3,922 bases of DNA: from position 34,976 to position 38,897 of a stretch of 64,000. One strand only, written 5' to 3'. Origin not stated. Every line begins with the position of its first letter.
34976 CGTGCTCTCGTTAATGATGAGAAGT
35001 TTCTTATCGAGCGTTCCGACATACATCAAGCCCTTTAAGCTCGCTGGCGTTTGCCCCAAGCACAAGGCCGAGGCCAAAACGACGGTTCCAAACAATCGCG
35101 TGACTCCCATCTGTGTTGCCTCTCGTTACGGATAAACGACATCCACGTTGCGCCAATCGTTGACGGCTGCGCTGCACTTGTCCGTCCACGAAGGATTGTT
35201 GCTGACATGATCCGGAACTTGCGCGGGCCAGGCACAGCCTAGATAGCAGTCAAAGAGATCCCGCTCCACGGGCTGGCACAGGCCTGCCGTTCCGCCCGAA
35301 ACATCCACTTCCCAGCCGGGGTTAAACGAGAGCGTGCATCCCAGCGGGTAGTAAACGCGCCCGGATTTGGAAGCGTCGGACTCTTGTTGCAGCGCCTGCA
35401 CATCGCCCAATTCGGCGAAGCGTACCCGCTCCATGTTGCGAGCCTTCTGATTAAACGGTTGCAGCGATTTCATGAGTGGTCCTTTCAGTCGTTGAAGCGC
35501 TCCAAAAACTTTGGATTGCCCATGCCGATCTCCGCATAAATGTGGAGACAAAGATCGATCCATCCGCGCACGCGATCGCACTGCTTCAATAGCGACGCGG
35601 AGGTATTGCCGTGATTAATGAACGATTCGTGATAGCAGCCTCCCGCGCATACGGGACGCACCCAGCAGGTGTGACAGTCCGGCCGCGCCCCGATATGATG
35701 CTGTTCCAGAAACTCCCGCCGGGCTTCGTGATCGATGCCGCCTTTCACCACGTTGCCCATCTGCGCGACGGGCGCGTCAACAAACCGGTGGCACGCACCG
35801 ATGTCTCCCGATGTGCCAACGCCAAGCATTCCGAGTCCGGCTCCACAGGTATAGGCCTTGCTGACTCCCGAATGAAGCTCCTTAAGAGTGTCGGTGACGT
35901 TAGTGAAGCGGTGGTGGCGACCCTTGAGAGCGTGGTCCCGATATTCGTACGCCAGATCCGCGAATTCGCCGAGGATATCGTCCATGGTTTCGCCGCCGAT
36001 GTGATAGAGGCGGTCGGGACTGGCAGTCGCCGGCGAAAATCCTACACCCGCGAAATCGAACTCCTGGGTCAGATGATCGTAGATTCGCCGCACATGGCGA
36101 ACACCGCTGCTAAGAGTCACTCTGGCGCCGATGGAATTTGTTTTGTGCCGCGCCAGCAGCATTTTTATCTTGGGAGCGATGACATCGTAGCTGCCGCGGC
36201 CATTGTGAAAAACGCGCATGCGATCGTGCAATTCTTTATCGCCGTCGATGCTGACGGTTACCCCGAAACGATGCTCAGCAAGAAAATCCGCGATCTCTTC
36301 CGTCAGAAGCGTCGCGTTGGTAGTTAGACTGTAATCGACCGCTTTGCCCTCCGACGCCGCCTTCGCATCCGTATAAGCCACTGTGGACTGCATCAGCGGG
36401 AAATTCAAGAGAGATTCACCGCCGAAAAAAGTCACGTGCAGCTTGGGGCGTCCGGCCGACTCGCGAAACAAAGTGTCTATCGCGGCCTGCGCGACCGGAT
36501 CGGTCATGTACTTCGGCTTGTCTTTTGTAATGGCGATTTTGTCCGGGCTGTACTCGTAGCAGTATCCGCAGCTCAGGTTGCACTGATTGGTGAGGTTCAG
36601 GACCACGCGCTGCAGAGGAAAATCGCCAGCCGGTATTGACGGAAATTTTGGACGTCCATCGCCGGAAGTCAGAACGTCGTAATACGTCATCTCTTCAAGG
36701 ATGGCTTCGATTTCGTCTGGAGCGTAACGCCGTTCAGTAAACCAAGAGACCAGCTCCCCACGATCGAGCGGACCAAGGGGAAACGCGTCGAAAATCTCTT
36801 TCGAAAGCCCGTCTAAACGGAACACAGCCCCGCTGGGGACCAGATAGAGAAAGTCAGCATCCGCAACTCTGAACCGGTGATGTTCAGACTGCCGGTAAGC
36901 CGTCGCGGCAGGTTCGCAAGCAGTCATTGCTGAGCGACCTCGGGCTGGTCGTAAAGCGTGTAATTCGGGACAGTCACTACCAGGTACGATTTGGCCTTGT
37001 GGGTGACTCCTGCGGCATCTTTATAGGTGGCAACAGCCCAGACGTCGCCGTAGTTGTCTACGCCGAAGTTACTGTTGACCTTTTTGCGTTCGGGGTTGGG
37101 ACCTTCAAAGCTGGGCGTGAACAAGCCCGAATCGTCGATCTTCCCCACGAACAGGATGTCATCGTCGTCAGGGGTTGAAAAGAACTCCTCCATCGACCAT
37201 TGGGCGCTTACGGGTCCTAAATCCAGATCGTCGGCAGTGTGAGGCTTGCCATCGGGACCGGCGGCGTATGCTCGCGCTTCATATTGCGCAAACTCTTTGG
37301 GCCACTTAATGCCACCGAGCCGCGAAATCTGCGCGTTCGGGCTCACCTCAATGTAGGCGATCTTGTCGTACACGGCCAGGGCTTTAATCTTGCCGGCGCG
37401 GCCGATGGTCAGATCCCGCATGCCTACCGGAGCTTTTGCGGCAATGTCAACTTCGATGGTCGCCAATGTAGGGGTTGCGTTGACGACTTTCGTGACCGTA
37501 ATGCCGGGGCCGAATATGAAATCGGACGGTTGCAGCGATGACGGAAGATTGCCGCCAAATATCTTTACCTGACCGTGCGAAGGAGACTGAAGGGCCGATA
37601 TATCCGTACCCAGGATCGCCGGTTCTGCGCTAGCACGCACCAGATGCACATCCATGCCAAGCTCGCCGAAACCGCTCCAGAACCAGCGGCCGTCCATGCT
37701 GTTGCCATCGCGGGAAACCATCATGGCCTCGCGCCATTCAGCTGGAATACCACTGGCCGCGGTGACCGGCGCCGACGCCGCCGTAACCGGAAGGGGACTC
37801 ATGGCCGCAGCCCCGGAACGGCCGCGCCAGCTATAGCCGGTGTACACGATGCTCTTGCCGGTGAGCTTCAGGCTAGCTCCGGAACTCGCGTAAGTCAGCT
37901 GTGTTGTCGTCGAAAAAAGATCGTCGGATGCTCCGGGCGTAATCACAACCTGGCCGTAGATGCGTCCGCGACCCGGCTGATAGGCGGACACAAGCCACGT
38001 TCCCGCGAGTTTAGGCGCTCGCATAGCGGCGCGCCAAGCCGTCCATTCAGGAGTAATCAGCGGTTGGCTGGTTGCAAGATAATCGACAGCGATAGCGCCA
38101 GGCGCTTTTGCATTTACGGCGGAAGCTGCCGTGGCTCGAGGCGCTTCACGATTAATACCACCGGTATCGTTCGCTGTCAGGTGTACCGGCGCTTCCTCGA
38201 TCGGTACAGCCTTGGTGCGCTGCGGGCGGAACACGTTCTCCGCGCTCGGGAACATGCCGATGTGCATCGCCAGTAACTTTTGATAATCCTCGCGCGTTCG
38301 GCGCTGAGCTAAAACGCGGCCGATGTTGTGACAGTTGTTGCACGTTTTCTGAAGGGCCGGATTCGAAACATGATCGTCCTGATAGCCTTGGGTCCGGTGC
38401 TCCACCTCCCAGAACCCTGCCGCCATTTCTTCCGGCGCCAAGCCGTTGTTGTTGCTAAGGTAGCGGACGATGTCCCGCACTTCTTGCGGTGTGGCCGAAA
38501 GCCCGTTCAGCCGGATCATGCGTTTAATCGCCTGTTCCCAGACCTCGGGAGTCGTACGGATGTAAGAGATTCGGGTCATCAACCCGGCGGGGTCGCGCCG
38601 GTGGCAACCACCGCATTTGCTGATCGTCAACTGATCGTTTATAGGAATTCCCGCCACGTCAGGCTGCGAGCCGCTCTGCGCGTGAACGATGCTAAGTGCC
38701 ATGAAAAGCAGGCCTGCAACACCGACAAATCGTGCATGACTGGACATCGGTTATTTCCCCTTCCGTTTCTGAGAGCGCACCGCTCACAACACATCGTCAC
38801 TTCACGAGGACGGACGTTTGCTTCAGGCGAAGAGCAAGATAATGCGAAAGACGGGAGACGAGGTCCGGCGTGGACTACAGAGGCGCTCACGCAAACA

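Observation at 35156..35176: The same extra Cys-X5-Asp motif is conserved in the second gamma paralog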

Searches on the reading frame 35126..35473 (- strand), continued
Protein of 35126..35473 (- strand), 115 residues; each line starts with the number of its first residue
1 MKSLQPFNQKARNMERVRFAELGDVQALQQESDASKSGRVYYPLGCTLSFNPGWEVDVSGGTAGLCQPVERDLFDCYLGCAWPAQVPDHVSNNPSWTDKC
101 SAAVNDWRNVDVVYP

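Call 56: search_protein_families(library=ncbifam, proteins=[window:35126-35473:-], max_evalue=0.00001)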
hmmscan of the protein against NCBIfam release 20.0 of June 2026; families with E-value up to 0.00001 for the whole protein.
window:35126-35473:- (115 aa): 1 family
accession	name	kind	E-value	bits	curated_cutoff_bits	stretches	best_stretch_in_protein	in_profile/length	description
NF037958.1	QH_gamma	equivalog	7.7e-34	115.7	50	1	1-115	1-104/104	quinohemoprotein amine dehydrogenase subunit gamma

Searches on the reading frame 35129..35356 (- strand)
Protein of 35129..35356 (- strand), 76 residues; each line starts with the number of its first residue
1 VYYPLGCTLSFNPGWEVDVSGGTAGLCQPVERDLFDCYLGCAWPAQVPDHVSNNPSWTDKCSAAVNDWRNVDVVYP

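Call 27: find_related_loci(query=A2, collection=genome_contigs, flank=3000)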
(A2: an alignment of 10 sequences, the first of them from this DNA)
Query A2 (72 aa) in genome_contigs; peptide patterns used: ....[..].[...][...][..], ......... (x = any residue, [..] = any of these).
598 stretches matched a pattern (row limit reached: there are more); 592 encode a relative of the query (tblastn E <= 1e-3); the best 80 are kept; 80 distinct loci.
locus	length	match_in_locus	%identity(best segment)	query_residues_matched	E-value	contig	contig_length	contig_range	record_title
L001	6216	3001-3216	94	1-72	4e-45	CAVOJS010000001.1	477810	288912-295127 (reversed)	MAG: Terriglobia bacterium isolate MFD00082.bin.1.20 genome assembly, contig: contig_10765, whole genome shotgun sequenc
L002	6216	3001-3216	94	1-72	6e-45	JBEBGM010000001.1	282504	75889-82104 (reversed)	MAG: Bryobacteraceae bacterium isolate ASF_22 NODE_7_length_282504_cov_6.496227, whole genome shotgun sequence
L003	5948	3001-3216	94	1-72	1e-44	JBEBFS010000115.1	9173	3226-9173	MAG: Bryobacteraceae bacterium isolate ASF_2 NODE_5244_length_9173_cov_11.817501, whole genome shotgun sequence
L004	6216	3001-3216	81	1-72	1e-40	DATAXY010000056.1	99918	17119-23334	MAG TPA_asm: Bryobacteraceae bacterium isolate SMAG_U5665 k141_897787, whole genome shotgun sequence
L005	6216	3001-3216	82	1-72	1e-40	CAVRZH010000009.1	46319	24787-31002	MAG: Bryobacterales bacterium isolate MFD04752.bin.3.6 genome assembly, contig: contig_109121, whole genome shotgun sequ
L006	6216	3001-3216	78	1-72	3e-40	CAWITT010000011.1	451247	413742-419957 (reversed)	MAG: uncultured Acidobacteriaceae bacterium isolate MFD09671.bin.1.200 genome assembly, contig: contig_3166, whole genom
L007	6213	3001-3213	87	2-72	2e-40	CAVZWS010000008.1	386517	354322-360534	MAG: Bryobacterales bacterium isolate MFD01872.bin.2.168 genome assembly, contig: contig_163345, whole genome shotgun se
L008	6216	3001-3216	79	1-72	2e-40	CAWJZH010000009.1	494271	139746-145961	MAG: uncultured Acidobacteriaceae bacterium isolate MFD04580.bin.2.2 genome assembly, contig: contig_23080, whole genome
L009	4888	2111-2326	82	1-72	6e-40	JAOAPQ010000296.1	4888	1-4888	MAG: Bryobacterales bacterium isolate RYN_18 scaffold_2179098, whole genome shotgun sequence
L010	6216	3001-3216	83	1-72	4e-40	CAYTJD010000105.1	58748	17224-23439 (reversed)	MAG TPA_asm: uncultured Solibacteraceae bacterium isolate binchicken_co279_128 genome assembly, contig: k141_1047097, wh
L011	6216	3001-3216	69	1-72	4e-40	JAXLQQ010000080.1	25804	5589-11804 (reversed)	MAG: Blastocatellia bacterium isolate STL-ACI7 C1.341.fa-80, whole genome shotgun sequence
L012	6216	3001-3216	76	1-72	5e-39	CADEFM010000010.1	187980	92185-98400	MAG: uncultured Acidobacteria bacterium isolate Acidobacteria sp. RBC012 genome assembly, contig: MAG012_10, whole genom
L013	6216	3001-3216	74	1-72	7e-39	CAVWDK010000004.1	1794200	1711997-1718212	MAG: uncultured Acidobacteriaceae bacterium isolate MFD09286.bin.2.19 genome assembly, contig: contig_44403, whole genom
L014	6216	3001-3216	76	1-72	1e-37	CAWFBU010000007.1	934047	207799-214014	MAG: uncultured Acidobacteriaceae bacterium isolate MFD04580.bin.2.57 genome assembly, contig: contig_92660, whole genom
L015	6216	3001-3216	76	1-72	8e-38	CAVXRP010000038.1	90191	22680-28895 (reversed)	MAG: Bryobacterales bacterium isolate MFD01223.bin.1.7 genome assembly, contig: contig_51750, whole genome shotgun seque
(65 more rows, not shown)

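Call 44: predict_structure(alignment_id=A3)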
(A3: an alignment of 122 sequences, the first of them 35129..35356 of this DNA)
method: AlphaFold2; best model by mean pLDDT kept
length: 76 residues; sequences in the alignment: 122
mean_pLDDT: 57.8   pTM: 0.34
mean pLDDT of the five models: 57.8, 51.1, 51.1, 47.0, 44.3
residues with pLDDT >= 90: 0; 70-90: 9; 50-70: 54; < 50: 13
segments of 3 or more residues with pLDDT < 50: 23-26, 33-36
pLDDT, mean of each block of 10 residues (from residue 1): 55 51 50 51 58 71 68 58
secondary structure, 60 per line:
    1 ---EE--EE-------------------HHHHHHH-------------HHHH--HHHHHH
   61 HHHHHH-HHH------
elements in order: H29-35 H49-52 H55-66

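Call 47: fold_search(model_id=the predicted structure, library=pdb)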
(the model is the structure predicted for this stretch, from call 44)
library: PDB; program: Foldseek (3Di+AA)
matches with E <= 10: 0; with E <= 0.001: 0
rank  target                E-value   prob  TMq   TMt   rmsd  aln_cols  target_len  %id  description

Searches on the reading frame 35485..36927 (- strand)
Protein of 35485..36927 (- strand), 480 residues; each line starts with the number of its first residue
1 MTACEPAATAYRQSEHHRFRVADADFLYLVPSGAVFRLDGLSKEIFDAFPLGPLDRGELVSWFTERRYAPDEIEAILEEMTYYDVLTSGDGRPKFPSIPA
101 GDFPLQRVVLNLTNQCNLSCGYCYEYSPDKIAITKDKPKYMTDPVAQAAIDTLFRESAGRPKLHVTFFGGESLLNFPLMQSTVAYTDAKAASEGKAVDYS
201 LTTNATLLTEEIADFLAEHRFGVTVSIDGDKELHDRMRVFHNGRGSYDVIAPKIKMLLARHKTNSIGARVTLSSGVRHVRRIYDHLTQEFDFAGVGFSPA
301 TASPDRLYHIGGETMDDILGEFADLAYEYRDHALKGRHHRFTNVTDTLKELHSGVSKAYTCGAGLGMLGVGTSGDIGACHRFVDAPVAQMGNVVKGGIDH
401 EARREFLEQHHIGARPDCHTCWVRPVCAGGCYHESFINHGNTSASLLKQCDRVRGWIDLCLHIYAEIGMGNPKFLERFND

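Call 6: search_protein_families(library=pfam, proteins=[window:35485-36927:-])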
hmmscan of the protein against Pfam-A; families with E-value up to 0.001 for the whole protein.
window:35485-36927:- (480 aa): 2 families
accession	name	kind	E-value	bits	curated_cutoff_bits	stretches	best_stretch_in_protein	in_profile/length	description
PF04055.27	Radical_SAM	-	2.6e-14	54.2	29.5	1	111-260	2-139/166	Radical SAM superfamily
PF13353.11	Fer4_12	-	9.8e-08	32.8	22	1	112-237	11-125/137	4Fe-4S single cluster domain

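Call 56: search_protein_families(library=ncbifam, proteins=[window:35485-36927:-], max_evalue=0.00001)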
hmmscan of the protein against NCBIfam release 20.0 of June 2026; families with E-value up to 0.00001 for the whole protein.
window:35485-36927:- (480 aa): 51 families (the best 25 are shown)
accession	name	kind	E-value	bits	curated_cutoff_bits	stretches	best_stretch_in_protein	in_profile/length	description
TIGR03906.1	quino_hemo_SAM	equivalog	4.2e-156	520.2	453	1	15-479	2-462/467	quinohemoprotein amine dehydrogenase maturation protein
NF047865.1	rSAM_PapB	equivalog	3.9e-79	266.3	340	1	108-442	5-327/330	PapB family radical SAM/SPASM ranthipeptide maturase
TIGR04064.1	rSAM_nif11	equivalog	4.5e-70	236.6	518.7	1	70-477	46-446/459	nif11-like peptide radical SAM maturase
TIGR03974.1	rSAM_six_Cys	equivalog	7.6e-64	216.2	425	1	17-463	2-448/451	thioether cross-link-forming SCIFF peptide maturase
NF040492.1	not_ScfB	exception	9.7e-60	202.7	855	1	15-451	3-435/450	ScfB-related radical SAM/SPASM orphan maturase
TIGR04068.1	rSAM_ocin_clost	equivalog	7.7e-50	170.1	500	1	105-260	83-235/462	Cys-rich peptide radical SAM maturase CcpM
NF035951.1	rSAM_RumMC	equivalog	2.7e-37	128.6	720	2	104-259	110-261/510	RumMC family radical SAM sactipeptide maturase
TIGR03942.1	sulfatase_rSAM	equivalog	1.4e-35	123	349.45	1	113-451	8-344/363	anaerobic sulfatase maturase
NF038170.1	lachnocin_rSAM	equivalog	1.9e-31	109.4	550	1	106-261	76-227/440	lachnocin radical SAM maturase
TIGR04280.1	geopep_mat_rSAM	hypoth_equivalog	3.7e-31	108.6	400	1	107-441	85-402/428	geopeptide radical SAM maturase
TIGR03978.1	rSAM_paired_1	equivalog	2.5e-30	105.7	370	1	109-278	86-249/466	His-Xaa-Ser system radical SAM maturase HxsB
NF041298.1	rSAM_mat_DynA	equivalog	2.8e-30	105.5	450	1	109-443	4-333/356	dynobactin maturation radical SAM/SPASM protein DynA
NF041707.1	rSAM_YhhB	equivalog_domain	5.1e-28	98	445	1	107-266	3-161/369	cyclophane-forming radical SAM/SPASM peptide maturase YhhB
NF038107.1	rSAM_NF038107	equivalog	2.6e-27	95.7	600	1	109-272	88-248/444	Cys-every-fifth radical SAM/SPASM peptide maturase CefB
TIGR04115.1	rSAM_Cxxx_rpt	equivalog_domain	1.8e-26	93.5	350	1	107-428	3-323/359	radical SAM peptide maturase, CXXX-repeat target family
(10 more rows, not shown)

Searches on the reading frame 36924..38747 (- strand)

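Call 6: search_protein_families(library=pfam, proteins=[window:36924-38747:-])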
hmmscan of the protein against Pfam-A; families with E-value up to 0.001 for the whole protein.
window:36924-38747:- (607 aa): 4 families
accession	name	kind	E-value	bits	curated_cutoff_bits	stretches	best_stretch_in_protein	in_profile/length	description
PF09100.16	Qn_am_d_aIV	-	3.6e-37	127.6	25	1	466-597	1-129/133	Quinohemoprotein amine dehydrogenase, alpha subunit domain IV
PF09098.15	Dehyd-heme_bind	-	5.3e-32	111.2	25.2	1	38-171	4-135/167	Quinohemoprotein amine dehydrogenase A, alpha subunit, haem binding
PF14930.12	Qn_am_d_aII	-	3e-23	82.5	27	1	246-372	3-107/107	Quinohemoprotein amine dehydrogenase, alpha subunit domain II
PF09099.16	Qn_am_d_aIII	-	1.6e-10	41.6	22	1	386-461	12-82/82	Quinohemoprotein amine dehydrogenase, alpha subunit domain III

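Call 56: search_protein_families(library=ncbifam, proteins=[window:36924-38747:-], max_evalue=0.00001)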
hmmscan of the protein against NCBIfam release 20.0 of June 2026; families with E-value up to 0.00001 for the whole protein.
window:36924-38747:- (607 aa): 1 family
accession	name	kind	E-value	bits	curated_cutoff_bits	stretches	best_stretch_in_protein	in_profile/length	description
TIGR03908.1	QH_alpha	equivalog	4.2e-134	447.9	274.35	1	33-603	4-509/510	quinohemoprotein amine dehydrogenase subunit alpha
